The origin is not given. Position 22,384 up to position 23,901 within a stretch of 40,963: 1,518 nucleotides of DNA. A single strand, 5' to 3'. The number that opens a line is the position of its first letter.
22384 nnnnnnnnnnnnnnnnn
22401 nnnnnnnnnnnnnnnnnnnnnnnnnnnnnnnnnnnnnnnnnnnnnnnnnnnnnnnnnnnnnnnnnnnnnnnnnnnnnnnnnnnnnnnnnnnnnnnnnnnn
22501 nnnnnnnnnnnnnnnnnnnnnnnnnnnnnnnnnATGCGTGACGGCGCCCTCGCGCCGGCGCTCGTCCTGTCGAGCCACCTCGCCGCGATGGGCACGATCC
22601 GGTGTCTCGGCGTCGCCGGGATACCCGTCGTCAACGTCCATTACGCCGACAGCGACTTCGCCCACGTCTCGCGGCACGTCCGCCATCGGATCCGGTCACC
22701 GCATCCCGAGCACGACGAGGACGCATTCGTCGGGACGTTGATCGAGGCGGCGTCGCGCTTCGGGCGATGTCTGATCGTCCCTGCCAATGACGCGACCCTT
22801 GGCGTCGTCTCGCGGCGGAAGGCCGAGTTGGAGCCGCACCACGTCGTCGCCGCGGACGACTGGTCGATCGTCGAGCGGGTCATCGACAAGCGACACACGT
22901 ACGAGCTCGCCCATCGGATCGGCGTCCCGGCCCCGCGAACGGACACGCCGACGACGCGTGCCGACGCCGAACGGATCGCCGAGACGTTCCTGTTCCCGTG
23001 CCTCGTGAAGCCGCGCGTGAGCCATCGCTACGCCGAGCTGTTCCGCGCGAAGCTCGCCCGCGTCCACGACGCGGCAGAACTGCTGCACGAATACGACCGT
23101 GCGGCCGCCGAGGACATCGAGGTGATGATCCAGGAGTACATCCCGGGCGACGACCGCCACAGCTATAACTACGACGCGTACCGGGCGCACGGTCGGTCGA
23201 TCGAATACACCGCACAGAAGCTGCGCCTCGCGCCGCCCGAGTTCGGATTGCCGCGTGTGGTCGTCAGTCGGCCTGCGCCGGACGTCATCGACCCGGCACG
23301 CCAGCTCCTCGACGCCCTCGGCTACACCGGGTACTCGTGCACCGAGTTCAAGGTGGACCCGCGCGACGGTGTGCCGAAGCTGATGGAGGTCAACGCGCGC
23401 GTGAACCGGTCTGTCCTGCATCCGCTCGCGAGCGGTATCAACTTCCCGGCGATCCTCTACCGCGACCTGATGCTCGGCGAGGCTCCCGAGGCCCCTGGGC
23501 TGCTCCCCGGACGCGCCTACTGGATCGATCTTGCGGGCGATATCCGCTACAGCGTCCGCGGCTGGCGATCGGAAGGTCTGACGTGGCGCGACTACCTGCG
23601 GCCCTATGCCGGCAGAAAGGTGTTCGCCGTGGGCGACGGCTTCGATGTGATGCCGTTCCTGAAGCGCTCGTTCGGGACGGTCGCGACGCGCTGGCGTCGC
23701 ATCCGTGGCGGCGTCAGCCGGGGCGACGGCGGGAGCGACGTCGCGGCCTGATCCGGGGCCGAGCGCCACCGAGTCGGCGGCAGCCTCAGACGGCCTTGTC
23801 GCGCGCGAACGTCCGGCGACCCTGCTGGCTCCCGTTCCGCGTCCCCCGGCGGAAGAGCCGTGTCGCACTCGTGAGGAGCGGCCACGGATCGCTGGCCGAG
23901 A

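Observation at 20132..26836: Orphan seven-gene locus: methyltransferase, GGR-like flavoprotein, NUDIX, ATP-grasp, convergent second ATP-grasp, SRPBCC, FabF-type ketosynthase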

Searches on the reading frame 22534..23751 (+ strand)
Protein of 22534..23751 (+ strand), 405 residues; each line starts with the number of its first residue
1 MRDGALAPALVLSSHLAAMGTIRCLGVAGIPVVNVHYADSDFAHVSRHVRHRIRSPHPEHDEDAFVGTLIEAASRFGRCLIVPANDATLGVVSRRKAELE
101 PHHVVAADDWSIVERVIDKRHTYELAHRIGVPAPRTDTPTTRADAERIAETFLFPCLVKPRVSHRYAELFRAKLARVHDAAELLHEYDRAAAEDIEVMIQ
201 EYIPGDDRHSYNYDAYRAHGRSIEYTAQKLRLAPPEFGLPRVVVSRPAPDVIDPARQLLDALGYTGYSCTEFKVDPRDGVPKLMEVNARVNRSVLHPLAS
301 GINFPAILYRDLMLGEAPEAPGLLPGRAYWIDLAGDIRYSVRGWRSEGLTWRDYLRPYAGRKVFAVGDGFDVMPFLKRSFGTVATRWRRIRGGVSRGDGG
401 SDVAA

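Call 3: search_protein_families(library=pfam, proteins=[window:22534-23751:+], max_evalue=0.01)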
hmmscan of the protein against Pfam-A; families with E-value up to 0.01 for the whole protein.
window:22534-23751:+ (405 aa): 2 families
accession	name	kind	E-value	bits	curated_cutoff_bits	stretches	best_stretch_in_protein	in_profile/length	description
PF02786.22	CPSase_L_D2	-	5.3e-06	26.5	19.8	1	255-302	145-190/211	Carbamoyl-phosphate synthase L chain, ATP binding domain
PF15632.11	ATPgrasp_Ter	-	5.1e-05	23.5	29.1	1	248-312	46-108/131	ATP-grasp in the biosynthetic pathway with Ter operon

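Call 4: search_protein_families(library=ncbifam, proteins=[window:22534-23751:+], max_evalue=0.01)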
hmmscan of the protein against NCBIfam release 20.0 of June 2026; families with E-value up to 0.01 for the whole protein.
window:22534-23751:+ (405 aa): 12 families
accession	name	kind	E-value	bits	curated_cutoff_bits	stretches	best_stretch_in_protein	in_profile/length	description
NF009402.0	PRK12767.1-1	equivalog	2.8e-17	62.5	218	1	58-322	54-308/329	carbamoyl phosphate synthase-like protein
NF009404.0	PRK12767.1-3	equivalog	1.5e-10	40.5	316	1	58-309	50-303/344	carbamoyl phosphate synthase-like protein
NF009405.0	PRK12767.1-4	equivalog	7.5e-10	38.3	390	1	58-311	51-287/320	carbamoyl phosphate synthase-like protein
NF009406.0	PRK12767.1-5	equivalog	2e-08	33.7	271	1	85-313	79-294/327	carbamoyl phosphate synthase-like protein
NF002563.0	PRK02186.1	subfamily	9.2e-07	27.5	625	1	118-290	107-277/890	argininosuccinate lyase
TIGR02144.1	LysX_arch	equivalog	4.2e-06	26.1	275.6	1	100-208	69-176/281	lysine biosynthesis protein LysX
NF005315.0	PRK06849.1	equivalog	7.9e-06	25.1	406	1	18-164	17-163/389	hypothetical protein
NF010623.0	PRK14016.1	subfamily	1.1e-05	23.8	877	1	117-207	213-299/871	cyanophycin synthetase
TIGR02068.2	cya_phycin_syn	equivalog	1.2e-05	23.6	850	1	113-207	208-298/862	cyanophycin synthetase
TIGR00768.1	rimK_fam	subfamily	6.3e-05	22.5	143.4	1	109-204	78-171/276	RimK family alpha-L-glutamate ligase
TIGR01369.1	CPSaseII_lrg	equivalog_domain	0.00043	18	1027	0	111-203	662-751/1052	carbamoyl-phosphate synthase (glutamine-hydrolyzing) large subunit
NF002378.0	PRK01372.1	subfamily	0.00062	18.6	243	0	117-207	99-183/305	D-alanine--D-alanine ligase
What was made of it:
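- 22534..23751 (+): ATP-grasp ligase AG1 (COG3919, 'D-aspartate ligase-like'). Part of a clade-specific insertion, not of the ancestral operon. Weak ATP-grasp Pfam and NCBIfam matches (calls 3, 4).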

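Call 10: find_related_loci(query=window:22534-23751:+, collection=genome_contigs, flank=10000)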
Query window:22534-23751:+ (405 aa) in genome_contigs; peptide patterns used: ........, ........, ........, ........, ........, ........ (x = any residue, [..] = any of these).
114 stretches matched a pattern; 4 encode a relative of the query (tblastn E <= 1e-3); 4 distinct loci.
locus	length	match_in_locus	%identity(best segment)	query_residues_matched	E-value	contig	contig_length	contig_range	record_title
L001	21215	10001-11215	93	1-405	0e+0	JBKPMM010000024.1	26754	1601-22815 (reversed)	MAG: Chloroflexota bacterium isolate GS_HAYS_MAG_00066 GS_HAYS_000002033126, whole genome shotgun sequence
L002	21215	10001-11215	89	1-405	0e+0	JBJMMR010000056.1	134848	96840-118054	MAG: Chloroflexota bacterium isolate 12C16O_24h_100_P08_coass_bin_12 k141_3841968, whole genome shotgun sequence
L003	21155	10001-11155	66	1-385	6e-168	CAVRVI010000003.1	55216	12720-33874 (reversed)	MAG: uncultured Chloroflexia bacterium isolate MFD02242.bin.2.102 genome assembly, contig: contig_23410, whole genome sh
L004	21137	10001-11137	43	1-379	2e-89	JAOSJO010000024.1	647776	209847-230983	MAG: Anaerolineae bacterium isolate FR_5 FR-Anaerolineae-1_s5, whole genome shotgun sequence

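Call 15: search_protein_families(library=pfam, proteins=[L003:4714-5694:-, L003:6213-7070:-, L003:7420-8088:-, L003:8580-9815:+, L003:9965-11251:+, L003:11148-12401:-, L003:12531-13151:-, L003:13873-15621:-, L003:15621-16196:-, L003:16229-17998:-], max_evalue=0.001)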
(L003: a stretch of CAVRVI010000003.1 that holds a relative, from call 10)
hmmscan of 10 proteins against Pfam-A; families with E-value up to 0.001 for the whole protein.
L003:4714-5694:- (326 aa): 1 family
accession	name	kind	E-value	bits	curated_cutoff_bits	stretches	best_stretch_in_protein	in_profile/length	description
PF01063.24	Aminotran_4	-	2.7e-44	152.1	28.5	1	55-286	2-223/223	Amino-transferase class IV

L003:6213-7070:- (285 aa): 1 family
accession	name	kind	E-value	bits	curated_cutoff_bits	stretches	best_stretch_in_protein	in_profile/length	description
PF01925.25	TauE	-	7.8e-49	166.9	32.6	1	8-279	2-237/237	Sulfite exporter TauE/SafE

L003:7420-8088:- (222 aa): 2 families
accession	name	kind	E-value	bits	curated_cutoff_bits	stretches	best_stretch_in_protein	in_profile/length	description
PF00436.31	SSB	-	6.7e-35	119.7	26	1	63-162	3-101/104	Single-strand binding protein family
PF01336.31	tRNA_anti-codon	-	0.00081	19.7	27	0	108-163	26-73/75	OB-fold nucleic acid binding domain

L003:8580-9815:+ (411 aa): 5 families
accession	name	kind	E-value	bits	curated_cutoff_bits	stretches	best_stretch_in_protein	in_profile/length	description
PF13614.12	AAA_31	-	3e-16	60.3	27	1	149-311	2-166/177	AAA domain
PF00072.30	Response_reg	-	2e-11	44.5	30.2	1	19-120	12-110/111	Response regulator receiver domain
PF01656.29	CbiA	-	6.3e-08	33.1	25.4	1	151-330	1-86/125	CobQ/CobB/MinD/ParA nucleotide binding domain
PF10609.15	ParA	-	1.6e-07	31.4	27.1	1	148-201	3-55/246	NUBPL iron-transfer P-loop NTPase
PF09140.17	MipZ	-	0.00098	18.9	20.7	0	150-292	2-129/262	ATPase MipZ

L003:9965-11251:+ (428 aa): 2 families
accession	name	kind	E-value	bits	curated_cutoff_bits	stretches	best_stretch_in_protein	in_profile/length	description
PF02786.22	CPSase_L_D2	-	2.3e-06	27.7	19.8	0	257-311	135-187/211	Carbamoyl-phosphate synthase L chain, ATP binding domain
PF15632.11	ATPgrasp_Ter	-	0.00075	19.7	29.1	0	259-335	45-118/131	ATP-grasp in the biosynthetic pathway with Ter operon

L003:11148-12401:- (417 aa): 1 family
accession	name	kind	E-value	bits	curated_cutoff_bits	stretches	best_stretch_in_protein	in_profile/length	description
PF15632.11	ATPgrasp_Ter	-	4e-07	30.3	29.1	1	200-316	6-113/131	ATP-grasp in the biosynthetic pathway with Ter operon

L003:12531-13151:- (206 aa): 1 family
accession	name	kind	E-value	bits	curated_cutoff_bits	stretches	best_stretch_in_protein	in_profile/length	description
PF12724.12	Flavodoxin_5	-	7.6e-16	59.2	27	1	25-146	1-121/145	Flavodoxin domain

L003:13873-15621:- (582 aa): 0 families

L003:15621-16196:- (191 aa): 4 families
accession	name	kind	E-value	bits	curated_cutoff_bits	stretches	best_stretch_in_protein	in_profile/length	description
PF04542.20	Sigma70_r2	-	6.8e-14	51.9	24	1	39-99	9-71/71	Sigma-70 region 2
PF08281.18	Sigma70_r4_2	-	1.6e-12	47.3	25.7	1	125-177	2-54/54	Sigma-70, region 4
PF04545.22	Sigma70_r4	-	1.1e-11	44.5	24.1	1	130-177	1-48/50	Sigma-70, region 4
PF07638.17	Sigma70_ECF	-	7.9e-05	23.1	21.1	1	81-181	83-183/185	ECF sigma factor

L003:16229-17998:- (589 aa): 4 families
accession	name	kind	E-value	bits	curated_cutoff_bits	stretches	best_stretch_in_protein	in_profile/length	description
PF00916.26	Sulfate_transp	-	7.7e-82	275.5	23.2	1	47-416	1-380/380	Sulfate permease family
PF01740.26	STAS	-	2.1e-18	66.5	22.6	1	469-574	3-104/106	STAS domain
PF13466.11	STAS_2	-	2.1e-06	28.2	29.2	1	480-559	2-78/80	STAS domain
PF16983.11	MFS_MOT1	-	6.3e-05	23.7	30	1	291-386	25-105/111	Molybdate transporter of MFS superfamily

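Call 17: find_homologous_proteins(query=window:22534-23751:+)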
Query window:22534-23751:+ (405 aa): 583 proteins with E <= 0.001 among 8000 candidates; the best 120 are listed.
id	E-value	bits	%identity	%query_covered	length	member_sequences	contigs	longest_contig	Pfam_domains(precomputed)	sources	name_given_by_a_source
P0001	1.8e-273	925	100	100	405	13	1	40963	PF02786.23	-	-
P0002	3.6e-248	841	92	96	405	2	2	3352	PF02786.23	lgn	-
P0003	3.0e-242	822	89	100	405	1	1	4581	PF02786.23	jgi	-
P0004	1.3e-241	820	89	100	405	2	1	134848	PF02786.23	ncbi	ncbi:MAG: hypothetical protein ACJ77D_11045 [Chloroflexota bacterium]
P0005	3.6e-232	789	86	100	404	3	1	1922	PF02786.23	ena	-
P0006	2.9e-230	782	87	96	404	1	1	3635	-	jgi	jgi:D-aspartate ligase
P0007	7.7e-230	781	86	100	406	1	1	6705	PF02786.23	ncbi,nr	ncbi:MAG TPA: hypothetical protein VFM38_05675 [Candidatus Limnocylindrales bacterium]|nr:hypothetic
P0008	1.1e-205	701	78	95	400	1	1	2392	PF02786.23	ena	-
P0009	1.2e-205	701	80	94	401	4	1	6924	PF02786.23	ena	-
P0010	5.4e-205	699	78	95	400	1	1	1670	PF02786.23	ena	-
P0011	1.5e-203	694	78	95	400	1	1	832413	PF02786.23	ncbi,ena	-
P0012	4.5e-203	693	77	96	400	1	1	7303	PF02786.23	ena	-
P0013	4.5e-201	686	75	98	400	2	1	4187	PF02786.23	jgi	jgi:D-aspartate ligase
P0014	5.4e-199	679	76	94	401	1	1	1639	PF02786.23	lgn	-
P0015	6.9e-199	679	75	97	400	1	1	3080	-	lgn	-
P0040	4.1e-118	413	51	93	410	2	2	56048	PF15632.12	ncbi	-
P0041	7.9e-118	412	49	95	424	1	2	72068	-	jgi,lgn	-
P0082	8.4e-108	379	49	93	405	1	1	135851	-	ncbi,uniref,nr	ncbi:hypothetical protein [Geotalea sp. SG265]|uniref:carboxylate--amine ligase n=1 Tax=Geotalea sp.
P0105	1.1e-105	372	46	95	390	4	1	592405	PF02786.23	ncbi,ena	-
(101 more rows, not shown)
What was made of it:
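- On COG3919 ATP-grasp carboxylate-amine ligases: 583 homologues, many named 'D-aspartate ligase' or 'predicted ATP-grasp carboligase' by JGI, at 45-51% identity across phyla (call 17).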

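Call 18: find_encoding_contigs(protein=P0011, flank=10000, max_places=2)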
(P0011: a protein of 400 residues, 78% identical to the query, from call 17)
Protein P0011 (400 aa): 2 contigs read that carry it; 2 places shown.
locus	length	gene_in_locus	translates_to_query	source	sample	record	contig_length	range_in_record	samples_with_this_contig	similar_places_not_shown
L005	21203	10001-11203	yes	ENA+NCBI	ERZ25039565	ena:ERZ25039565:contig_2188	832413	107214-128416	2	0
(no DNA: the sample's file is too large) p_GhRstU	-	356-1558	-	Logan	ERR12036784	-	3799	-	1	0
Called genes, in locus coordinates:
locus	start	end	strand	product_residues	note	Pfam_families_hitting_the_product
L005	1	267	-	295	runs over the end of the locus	PF00892:EamA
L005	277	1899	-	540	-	PF12679:ABC2_membrane_2, PF10920:DUF2705 (weak)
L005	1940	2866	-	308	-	PF00005:ABC_tran, PF13304:AAA_21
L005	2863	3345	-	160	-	PF12802:MarR_2 (weak), PF01047:MarR (weak), PF27059:HTH_MmpR5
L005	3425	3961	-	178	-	PF10604:Polyketide_cyc2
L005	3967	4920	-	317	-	PF00171:Aldedh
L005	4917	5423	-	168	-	PF07883:Cupin_2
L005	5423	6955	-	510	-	PF00171:Aldedh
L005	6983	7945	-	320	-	PF01471:PG_binding_1, PF03411:Peptidase_M74 (weak)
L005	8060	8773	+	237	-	PF13489:Methyltransf_23 (weak), PF01209:Ubie_methyltran (weak), PF13847:Methyltransf_31 (weak), PF08241:Methyltransf_11, PF08242:Methyltransf_12 (weak), PF13649:Methyltransf_25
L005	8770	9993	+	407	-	PF01266:DAO (weak), PF01494:FAD_binding_3, PF04820:Trp_halogenase (faint), PF05834:Lycopene_cycl (faint), PF13450:NAD_binding_8 (faint)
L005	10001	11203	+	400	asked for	PF02786:CPSase_L_D2 (faint)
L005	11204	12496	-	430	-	PF15632:ATPgrasp_Ter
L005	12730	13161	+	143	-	PF00293:NUDIX, PF14815:NUDIX_4 (weak)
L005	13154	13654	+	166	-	PF10604:Polyketide_cyc2, PF03364:Polyketide_cyc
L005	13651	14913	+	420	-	PF00109:ketoacyl-synt, PF02801:Ketoacyl-synt_C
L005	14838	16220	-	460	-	PF05977:MFS_3, PF07690:MFS_1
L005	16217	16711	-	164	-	PF00376:MerR, PF13411:MerR_1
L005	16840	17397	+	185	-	PF04542:Sigma70_r2, PF08281:Sigma70_r4_2, PF04545:Sigma70_r4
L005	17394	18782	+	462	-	PF07676:PD40 (faint), PF26550:Tricorn_2nd (faint), PF26549:Tricorn_N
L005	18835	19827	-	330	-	PF01791:DeoC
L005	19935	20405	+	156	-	PF13473:Cupredoxin_1, PF00127:Copper-bind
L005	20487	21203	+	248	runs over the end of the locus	PF01068:DNA_ligase_A_M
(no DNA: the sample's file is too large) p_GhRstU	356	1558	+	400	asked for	PF02786:CPSase_L_D2 (faint)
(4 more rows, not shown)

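Call 19: find_encoding_contigs(protein=P0040, flank=10000, max_places=2)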
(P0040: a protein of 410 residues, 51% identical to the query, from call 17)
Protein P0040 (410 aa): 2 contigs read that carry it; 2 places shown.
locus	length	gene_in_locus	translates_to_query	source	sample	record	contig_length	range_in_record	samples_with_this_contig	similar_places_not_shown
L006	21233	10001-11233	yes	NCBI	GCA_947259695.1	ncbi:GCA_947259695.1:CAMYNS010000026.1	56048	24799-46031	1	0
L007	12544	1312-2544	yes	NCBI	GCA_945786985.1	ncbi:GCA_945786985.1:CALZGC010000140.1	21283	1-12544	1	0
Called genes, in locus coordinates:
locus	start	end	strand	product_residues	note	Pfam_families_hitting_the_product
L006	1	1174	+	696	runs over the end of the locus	PF20703:nSTAND1 (weak), PF00437:T2SSE (faint), PF05621:TniB (faint), PF13191:AAA_16, PF13401:AAA_22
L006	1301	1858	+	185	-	PF25084:LbH_EIF2B, PF25087:GMPPB_C, PF14602:Hexapep_2 (faint), PF00132:Hexapep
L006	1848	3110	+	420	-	PF00155:Aminotran_1_2 (faint), PF01041:DegT_DnrJ_EryC1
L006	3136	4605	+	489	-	PF02706:Wzz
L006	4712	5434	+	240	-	-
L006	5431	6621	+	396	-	PF02397:Bac_transf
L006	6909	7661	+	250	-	PF22725:GFO_IDH_MocA_C3, PF02894:GFO_IDH_MocA_C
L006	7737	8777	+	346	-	PF13480:Acetyltransf_6, PF02388:FemAB (weak)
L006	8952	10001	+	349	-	-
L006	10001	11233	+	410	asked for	PF15632:ATPgrasp_Ter (weak)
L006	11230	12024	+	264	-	PF13489:Methyltransf_23, PF08241:Methyltransf_11, PF08242:Methyltransf_12, PF13649:Methyltransf_25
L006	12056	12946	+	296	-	PF03808:Glyco_tran_WecG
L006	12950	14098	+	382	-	PF13579:Glyco_trans_4_4 (weak), PF13439:Glyco_transf_4, PF00534:Glycos_transf_1, PF13692:Glyco_trans_1_4, PF13524:Glyco_trans_1_2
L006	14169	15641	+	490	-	PF04932:Wzy_C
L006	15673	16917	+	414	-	PF13477:Glyco_trans_4_2 (weak), PF20706:GT4-conflict, PF13439:Glyco_transf_4, PF13579:Glyco_trans_4_4, PF00534:Glycos_transf_1, PF13692:Glyco_trans_1_4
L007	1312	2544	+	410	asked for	PF15632:ATPgrasp_Ter (weak)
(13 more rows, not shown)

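Call 51: search_solved_structures(query=window:22534-23751:+, max_evalue=0.001)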
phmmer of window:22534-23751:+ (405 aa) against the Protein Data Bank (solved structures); distinct sequences matched with E-value up to 0.001: 1.
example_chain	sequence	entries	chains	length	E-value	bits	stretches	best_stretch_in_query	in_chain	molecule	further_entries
2pn1_A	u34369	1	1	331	3.2e-08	36.2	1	58-313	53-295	Carbamoylphosphate synthase large subunit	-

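Call 53: find_encoding_contigs(protein=P0041, flank=7000, max_places=1)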
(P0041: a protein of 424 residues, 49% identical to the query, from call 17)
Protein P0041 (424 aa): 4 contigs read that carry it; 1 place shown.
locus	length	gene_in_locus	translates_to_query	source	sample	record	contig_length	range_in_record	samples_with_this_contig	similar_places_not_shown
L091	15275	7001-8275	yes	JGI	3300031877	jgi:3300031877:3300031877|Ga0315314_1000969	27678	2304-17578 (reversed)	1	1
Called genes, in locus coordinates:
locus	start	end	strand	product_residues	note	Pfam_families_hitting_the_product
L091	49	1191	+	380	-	PF13439:Glyco_transf_4, PF13477:Glyco_trans_4_2 (weak), PF13579:Glyco_trans_4_4, PF00534:Glycos_transf_1, PF13692:Glyco_trans_1_4, PF13524:Glyco_trans_1_2 (weak)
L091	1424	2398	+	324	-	PF01073:3Beta_HSD, PF01370:Epimerase, PF02719:Polysacc_synt_2 (weak), PF04321:RmlD_sub_bind, PF07993:NAD_binding_4 (faint), PF16363:GDP_Man_Dehyd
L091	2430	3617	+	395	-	PF00534:Glycos_transf_1, PF13692:Glyco_trans_1_4, PF13524:Glyco_trans_1_2 (weak)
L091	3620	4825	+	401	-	PF13439:Glyco_transf_4, PF13579:Glyco_trans_4_4, PF00534:Glycos_transf_1, PF13692:Glyco_trans_1_4, PF13524:Glyco_trans_1_2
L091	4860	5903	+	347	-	PF00106:adh_short (weak), PF01073:3Beta_HSD, PF01370:Epimerase, PF02719:Polysacc_synt_2, PF05368:NmrA (weak), PF07993:NAD_binding_4, PF16363:GDP_Man_Dehyd, PF13460:NAD_binding_10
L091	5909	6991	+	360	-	PF02388:FemAB, PF13480:Acetyltransf_6, PF02388:FemAB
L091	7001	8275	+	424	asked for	-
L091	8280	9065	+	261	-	PF13489:Methyltransf_23, PF13847:Methyltransf_31 (weak), PF08241:Methyltransf_11, PF08242:Methyltransf_12, PF13649:Methyltransf_25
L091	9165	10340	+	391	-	PF02655:ATP-grasp_3 (weak), PF02786:CPSase_L_D2 (weak), PF15632:ATPgrasp_Ter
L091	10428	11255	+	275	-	PF02666:PS_Dcarbxylase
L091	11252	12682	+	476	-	PF01522:Polysacc_deac_1, PF10096:DUF2334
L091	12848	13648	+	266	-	-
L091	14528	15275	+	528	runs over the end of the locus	PF01229:Glyco_hydro_39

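Call 54: find_encoding_contigs(protein=P0082, flank=7000, max_places=1)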
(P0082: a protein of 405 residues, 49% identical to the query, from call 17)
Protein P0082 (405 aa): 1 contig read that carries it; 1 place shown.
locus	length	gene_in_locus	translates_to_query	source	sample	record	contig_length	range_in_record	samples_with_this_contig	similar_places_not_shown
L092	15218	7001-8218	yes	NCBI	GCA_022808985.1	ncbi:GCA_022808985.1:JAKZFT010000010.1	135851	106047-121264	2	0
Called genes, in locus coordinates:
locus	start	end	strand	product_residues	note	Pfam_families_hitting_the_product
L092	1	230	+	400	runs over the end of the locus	PF01637:ATPase_2 (weak), PF13191:AAA_16, PF13401:AAA_22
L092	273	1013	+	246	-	PF06564:CBP_BcsQ (faint)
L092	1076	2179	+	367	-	PF02397:Bac_transf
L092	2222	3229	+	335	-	PF01408:GFO_IDH_MocA, PF02894:GFO_IDH_MocA_C, PF22725:GFO_IDH_MocA_C3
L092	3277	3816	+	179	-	PF25084:LbH_EIF2B (weak), PF25087:GMPPB_C (faint), PF00132:Hexapep, PF14602:Hexapep_2 (weak)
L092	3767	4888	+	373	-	PF00155:Aminotran_1_2, PF01053:Cys_Met_Meta_PP (weak), PF01041:DegT_DnrJ_EryC1, PF01212:Beta_elim_lyase (faint)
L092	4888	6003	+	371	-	PF02388:FemAB (faint), PF13480:Acetyltransf_6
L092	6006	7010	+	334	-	-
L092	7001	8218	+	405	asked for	-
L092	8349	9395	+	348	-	PF04007:DUF354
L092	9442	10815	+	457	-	PF01943:Polysacc_synt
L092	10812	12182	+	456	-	-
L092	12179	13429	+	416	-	PF00534:Glycos_transf_1, PF13692:Glyco_trans_1_4, PF13524:Glyco_trans_1_2 (weak)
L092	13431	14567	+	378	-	PF09587:PGA_cap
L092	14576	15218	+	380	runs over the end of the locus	-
